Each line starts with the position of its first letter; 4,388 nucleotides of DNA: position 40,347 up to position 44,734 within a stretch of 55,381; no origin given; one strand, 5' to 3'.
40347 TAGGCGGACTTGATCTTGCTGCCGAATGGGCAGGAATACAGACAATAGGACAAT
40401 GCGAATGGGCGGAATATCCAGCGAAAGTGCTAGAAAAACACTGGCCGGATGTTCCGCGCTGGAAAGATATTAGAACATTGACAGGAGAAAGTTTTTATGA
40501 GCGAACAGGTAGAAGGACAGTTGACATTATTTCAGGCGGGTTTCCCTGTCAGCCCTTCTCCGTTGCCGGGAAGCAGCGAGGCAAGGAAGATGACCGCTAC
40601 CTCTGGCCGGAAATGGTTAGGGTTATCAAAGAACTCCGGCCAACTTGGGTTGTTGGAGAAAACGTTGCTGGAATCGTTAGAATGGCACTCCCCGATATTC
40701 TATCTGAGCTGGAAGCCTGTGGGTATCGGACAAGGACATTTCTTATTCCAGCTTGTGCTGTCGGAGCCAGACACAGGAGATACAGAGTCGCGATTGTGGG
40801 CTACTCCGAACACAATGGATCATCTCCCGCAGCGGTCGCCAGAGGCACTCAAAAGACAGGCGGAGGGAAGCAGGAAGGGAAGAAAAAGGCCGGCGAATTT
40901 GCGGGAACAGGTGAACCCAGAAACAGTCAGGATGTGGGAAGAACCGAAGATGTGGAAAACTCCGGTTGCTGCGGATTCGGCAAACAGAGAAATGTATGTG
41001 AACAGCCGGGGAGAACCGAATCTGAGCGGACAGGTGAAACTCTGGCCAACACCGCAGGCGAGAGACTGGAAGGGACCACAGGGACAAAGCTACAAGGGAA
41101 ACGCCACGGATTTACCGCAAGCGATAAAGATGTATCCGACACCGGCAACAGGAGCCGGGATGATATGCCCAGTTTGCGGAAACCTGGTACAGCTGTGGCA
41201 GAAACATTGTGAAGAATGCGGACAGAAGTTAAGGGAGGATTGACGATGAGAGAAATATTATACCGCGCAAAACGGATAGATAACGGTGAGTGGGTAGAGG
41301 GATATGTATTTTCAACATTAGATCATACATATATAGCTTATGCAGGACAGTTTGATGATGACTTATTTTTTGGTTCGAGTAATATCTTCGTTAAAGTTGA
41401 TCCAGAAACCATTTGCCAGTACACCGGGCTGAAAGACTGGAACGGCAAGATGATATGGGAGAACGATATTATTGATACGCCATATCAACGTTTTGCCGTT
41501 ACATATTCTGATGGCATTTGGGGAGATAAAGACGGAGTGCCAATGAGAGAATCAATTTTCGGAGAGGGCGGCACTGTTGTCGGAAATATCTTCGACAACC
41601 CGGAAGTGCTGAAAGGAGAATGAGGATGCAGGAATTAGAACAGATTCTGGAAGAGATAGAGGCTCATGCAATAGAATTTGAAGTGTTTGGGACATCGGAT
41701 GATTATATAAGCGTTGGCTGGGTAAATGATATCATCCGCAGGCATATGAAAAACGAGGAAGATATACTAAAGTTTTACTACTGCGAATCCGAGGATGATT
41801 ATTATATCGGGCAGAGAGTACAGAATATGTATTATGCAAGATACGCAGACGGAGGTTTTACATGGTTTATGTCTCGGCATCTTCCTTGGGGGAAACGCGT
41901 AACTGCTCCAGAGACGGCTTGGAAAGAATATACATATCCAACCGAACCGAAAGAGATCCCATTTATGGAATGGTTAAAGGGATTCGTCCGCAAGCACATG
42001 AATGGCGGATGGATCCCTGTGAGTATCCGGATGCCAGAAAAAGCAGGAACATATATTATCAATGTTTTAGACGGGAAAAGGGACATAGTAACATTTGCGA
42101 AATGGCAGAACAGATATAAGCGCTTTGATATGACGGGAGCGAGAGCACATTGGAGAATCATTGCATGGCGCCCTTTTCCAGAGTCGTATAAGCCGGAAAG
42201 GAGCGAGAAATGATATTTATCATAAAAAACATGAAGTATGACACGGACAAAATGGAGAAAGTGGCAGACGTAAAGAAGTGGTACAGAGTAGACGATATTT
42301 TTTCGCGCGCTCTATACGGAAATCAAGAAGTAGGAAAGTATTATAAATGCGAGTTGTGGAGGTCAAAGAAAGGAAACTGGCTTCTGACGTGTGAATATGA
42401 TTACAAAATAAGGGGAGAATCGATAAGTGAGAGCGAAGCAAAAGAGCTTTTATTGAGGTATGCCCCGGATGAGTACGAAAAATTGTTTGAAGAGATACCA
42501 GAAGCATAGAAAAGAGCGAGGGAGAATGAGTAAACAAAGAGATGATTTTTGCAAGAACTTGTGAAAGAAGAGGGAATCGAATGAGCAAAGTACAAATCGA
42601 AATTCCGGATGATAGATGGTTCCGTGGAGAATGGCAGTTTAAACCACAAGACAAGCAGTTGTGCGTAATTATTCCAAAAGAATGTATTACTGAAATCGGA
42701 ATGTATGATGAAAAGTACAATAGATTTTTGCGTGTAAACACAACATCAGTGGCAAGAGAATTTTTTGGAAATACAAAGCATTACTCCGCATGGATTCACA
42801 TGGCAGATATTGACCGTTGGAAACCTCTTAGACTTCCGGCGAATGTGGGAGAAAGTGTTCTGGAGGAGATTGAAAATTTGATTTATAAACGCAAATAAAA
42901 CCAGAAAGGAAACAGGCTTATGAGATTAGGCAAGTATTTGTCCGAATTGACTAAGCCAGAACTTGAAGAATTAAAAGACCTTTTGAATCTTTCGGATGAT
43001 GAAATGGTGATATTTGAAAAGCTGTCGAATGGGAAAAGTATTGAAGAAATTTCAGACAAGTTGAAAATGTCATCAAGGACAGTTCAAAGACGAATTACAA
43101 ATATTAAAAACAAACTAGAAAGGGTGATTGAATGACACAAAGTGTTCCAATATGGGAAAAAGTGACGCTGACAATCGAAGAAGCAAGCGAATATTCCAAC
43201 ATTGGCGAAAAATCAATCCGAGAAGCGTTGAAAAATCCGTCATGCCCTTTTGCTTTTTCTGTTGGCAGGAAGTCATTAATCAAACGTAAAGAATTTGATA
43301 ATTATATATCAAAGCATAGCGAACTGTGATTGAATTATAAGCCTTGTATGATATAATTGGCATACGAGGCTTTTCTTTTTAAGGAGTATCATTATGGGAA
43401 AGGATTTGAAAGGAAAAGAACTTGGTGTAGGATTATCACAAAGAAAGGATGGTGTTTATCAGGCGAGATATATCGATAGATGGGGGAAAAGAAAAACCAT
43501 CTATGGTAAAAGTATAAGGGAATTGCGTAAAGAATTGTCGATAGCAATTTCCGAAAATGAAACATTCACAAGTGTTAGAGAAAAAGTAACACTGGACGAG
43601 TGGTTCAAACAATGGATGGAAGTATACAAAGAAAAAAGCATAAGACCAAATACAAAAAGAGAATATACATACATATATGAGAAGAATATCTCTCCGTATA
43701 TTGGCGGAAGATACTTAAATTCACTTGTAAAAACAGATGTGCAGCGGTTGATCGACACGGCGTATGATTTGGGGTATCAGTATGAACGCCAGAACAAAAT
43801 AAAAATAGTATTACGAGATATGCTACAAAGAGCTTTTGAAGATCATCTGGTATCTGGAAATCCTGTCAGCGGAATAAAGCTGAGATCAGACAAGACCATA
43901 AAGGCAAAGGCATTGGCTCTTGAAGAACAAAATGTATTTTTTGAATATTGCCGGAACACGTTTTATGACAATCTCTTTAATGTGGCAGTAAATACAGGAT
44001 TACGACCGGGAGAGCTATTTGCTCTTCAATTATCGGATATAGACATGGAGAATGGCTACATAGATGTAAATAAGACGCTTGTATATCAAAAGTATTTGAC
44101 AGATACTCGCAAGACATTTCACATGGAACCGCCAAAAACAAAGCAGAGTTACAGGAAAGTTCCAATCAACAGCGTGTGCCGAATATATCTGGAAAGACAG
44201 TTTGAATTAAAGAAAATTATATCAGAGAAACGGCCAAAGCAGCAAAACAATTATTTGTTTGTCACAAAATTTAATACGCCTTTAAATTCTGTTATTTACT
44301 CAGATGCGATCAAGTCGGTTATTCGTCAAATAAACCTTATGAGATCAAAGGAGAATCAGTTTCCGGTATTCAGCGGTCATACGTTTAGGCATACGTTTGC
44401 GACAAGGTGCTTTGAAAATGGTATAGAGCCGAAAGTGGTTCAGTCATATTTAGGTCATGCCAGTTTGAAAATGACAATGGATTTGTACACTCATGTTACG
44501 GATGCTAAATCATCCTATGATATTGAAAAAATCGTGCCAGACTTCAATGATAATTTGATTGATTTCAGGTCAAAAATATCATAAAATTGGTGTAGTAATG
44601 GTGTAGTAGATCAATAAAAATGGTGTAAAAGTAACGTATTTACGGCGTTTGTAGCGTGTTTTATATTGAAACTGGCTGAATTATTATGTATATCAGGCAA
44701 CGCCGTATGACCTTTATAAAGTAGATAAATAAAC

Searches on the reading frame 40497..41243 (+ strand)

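Call 58: search_protein_families(library=phrogs, proteins=[window:40497-41243:+], max_evalue=0.001)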
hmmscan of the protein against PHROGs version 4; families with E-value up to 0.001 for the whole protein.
window:40497-41243:+ (248 aa): 2 families
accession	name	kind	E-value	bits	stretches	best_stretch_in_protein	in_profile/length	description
phrog_1008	-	other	1e-26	95.1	2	7-195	36-211/329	DNA methyltransferase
phrog_27243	-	unknown function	4.4e-07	30.9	1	151-195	62-107/248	-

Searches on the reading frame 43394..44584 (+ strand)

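Call 17: search_protein_families(library=phrogs, proteins=[window:43394-44584:+], max_evalue=0.001)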
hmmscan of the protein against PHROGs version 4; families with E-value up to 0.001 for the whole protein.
window:43394-44584:+ (396 aa): 6 families
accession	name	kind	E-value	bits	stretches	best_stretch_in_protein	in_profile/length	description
phrog_1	-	integration and excision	4.2e-72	245.3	1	15-385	117-452/611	integrase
phrog_216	-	integration and excision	5e-35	122.1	1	143-373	25-229/301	integrase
phrog_7685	-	integration and excision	1.6e-16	61.6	1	248-377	123-232/240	integrase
phrog_26960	-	unknown function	3e-10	41.5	1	21-140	19-143/146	-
phrog_7244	-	integration and excision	9e-10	39.2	1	62-228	70-235/263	integrase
phrog_7269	-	integration and excision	1.9e-05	25.5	1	315-369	16-70/89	integrase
